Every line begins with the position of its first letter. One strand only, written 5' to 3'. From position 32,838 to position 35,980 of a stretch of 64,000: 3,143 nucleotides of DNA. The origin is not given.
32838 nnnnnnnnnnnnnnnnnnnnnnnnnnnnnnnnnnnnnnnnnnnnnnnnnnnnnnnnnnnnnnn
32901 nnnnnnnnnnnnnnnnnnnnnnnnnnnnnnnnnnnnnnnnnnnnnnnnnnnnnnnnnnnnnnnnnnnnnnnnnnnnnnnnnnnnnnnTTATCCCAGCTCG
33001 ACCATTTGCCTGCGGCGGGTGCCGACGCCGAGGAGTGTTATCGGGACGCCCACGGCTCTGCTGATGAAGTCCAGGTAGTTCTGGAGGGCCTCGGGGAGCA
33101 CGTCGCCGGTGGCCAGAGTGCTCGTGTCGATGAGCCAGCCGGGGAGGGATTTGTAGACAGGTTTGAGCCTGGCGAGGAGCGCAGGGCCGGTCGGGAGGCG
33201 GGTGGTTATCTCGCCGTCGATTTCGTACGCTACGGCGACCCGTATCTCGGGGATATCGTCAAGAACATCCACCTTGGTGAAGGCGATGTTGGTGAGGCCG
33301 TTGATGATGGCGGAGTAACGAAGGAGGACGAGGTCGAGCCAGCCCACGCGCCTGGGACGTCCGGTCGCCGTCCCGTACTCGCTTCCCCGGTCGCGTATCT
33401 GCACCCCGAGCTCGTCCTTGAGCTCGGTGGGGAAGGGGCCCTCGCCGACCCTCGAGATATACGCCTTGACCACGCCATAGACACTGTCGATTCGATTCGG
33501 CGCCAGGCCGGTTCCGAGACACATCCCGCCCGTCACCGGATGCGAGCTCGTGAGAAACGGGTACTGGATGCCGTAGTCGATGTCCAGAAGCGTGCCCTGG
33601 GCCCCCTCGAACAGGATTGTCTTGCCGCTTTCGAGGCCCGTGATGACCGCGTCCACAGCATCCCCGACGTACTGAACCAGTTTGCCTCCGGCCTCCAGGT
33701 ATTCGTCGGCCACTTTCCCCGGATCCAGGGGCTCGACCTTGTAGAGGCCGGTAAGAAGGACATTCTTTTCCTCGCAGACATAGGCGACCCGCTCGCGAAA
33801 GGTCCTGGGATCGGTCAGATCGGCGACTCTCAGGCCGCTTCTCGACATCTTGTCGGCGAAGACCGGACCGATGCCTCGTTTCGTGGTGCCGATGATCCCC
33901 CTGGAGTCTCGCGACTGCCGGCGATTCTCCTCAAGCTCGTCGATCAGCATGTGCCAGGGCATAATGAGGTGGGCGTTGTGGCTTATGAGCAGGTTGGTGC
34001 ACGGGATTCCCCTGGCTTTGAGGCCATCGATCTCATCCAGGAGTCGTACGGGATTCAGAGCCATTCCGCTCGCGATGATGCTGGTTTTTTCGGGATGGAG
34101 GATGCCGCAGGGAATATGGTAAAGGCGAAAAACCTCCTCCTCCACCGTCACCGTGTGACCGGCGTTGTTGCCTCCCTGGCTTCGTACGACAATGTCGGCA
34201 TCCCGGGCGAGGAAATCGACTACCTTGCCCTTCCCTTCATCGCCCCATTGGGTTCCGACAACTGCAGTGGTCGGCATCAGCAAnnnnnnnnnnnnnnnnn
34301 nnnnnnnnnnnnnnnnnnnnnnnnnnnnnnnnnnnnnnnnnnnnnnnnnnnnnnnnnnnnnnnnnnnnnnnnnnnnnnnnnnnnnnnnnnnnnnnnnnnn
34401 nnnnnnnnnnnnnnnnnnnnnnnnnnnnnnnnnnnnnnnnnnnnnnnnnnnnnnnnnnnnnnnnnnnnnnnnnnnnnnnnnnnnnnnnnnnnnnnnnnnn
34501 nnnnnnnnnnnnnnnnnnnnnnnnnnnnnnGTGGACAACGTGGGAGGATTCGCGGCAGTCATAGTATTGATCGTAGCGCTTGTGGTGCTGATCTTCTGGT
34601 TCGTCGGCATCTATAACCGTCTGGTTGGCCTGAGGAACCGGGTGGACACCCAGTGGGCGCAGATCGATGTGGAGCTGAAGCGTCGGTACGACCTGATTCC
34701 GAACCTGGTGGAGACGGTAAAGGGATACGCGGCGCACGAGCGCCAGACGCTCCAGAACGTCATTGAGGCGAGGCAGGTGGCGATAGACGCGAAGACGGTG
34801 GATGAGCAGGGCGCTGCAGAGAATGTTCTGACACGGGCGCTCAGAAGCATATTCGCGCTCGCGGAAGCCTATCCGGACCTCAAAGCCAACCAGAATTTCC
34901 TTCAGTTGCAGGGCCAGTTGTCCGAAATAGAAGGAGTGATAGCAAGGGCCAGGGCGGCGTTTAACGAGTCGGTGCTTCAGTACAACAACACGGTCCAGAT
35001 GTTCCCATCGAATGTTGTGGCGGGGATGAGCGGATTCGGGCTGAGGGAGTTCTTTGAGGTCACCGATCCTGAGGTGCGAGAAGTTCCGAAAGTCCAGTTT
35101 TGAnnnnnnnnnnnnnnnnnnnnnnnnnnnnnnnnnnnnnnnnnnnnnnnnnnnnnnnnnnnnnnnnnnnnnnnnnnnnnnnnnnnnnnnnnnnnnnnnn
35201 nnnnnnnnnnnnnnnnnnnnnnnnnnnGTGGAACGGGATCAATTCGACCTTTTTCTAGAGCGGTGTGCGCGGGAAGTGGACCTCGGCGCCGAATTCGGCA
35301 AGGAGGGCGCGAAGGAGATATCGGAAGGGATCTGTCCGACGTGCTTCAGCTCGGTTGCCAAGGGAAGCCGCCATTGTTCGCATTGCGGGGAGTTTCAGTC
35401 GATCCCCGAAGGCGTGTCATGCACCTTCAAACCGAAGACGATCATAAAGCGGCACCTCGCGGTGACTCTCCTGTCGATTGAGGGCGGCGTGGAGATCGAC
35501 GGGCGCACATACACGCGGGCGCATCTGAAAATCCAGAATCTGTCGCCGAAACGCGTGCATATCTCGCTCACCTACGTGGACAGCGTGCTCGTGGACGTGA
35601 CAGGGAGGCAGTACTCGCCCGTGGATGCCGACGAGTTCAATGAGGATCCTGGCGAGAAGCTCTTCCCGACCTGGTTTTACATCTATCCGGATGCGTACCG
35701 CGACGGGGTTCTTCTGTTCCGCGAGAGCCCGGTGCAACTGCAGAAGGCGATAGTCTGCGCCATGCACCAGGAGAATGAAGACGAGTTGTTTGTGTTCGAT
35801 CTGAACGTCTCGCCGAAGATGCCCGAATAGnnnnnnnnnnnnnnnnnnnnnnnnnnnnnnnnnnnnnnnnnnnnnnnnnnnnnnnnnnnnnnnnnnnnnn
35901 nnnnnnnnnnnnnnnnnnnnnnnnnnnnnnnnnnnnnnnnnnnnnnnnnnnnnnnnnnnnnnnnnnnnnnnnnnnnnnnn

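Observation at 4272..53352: Nine-member lipoprotein family with an unassigned conserved N-terminal domain and swappable surface passengers (candidate undescribed surface-display system)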

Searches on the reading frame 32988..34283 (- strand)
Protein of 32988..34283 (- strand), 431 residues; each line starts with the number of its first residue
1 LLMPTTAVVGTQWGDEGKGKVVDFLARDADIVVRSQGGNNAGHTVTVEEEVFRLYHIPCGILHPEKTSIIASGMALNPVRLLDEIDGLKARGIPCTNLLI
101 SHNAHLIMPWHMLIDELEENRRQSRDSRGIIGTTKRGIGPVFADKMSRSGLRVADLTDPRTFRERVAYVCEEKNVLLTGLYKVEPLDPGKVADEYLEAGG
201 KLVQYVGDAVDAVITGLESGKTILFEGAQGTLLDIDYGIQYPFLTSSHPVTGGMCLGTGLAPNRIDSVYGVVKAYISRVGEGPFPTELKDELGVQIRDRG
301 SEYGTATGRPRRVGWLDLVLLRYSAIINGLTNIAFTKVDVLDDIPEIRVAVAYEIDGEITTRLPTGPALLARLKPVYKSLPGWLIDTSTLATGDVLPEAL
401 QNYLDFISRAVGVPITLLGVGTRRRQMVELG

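Call 71: search_protein_families(library=pfam, proteins=[window:32988-34283:-], max_evalue=0.5)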
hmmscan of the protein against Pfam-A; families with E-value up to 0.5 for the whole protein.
window:32988-34283:- (431 aa): 1 family
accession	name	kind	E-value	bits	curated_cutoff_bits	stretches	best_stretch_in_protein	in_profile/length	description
PF00709.27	Adenylsucc_synt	-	2e-160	534.5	27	1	7-428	1-416/416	Adenylosuccinate synthetase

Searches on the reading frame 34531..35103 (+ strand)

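Call 13: search_protein_families(library=pfam, proteins=[window:34531-35103:+], max_evalue=0.001)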
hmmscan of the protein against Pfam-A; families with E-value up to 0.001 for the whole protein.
window:34531-35103:+ (190 aa): 1 family
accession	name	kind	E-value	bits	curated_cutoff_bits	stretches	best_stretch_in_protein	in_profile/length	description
PF04011.17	LemA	-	4.6e-59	199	26.2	1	41-190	1-149/149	LemA family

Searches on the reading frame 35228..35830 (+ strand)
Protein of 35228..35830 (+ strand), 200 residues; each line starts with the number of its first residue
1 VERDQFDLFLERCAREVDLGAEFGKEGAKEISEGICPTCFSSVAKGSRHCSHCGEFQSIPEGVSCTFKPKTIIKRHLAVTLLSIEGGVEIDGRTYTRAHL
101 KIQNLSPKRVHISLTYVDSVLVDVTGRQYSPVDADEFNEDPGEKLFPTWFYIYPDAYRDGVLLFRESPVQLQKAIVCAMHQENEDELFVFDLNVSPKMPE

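Call 13: search_protein_families(library=pfam, proteins=[window:35228-35830:+], max_evalue=0.001)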
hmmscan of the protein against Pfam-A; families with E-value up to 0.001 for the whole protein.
window:35228-35830:+ (200 aa): 0 families

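Call 71: search_protein_families(library=pfam, proteins=[window:35228-35830:+], max_evalue=0.5)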
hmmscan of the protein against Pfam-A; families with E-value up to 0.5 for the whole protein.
window:35228-35830:+ (200 aa): 5 families
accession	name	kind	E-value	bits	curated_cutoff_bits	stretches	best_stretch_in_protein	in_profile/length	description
PF12773.13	DZR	-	0.0037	17.8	27.3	1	12-54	3-45/45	Double zinc ribbon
PF13248.11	Zn_ribbon_3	-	0.0058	16.5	27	1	35-55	4-24/26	zinc-ribbon domain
PF18912.6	DZR_2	-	0.018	15.3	27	1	32-65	20-52/56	Double zinc ribbon domain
PF10571.15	UPF0547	-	0.058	14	29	1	36-54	3-21/26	Uncharacterised protein family UPF0547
PF01529.25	DHHC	-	0.26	11.8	28.7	1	32-55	4-27/133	DHHC palmitoyltransferase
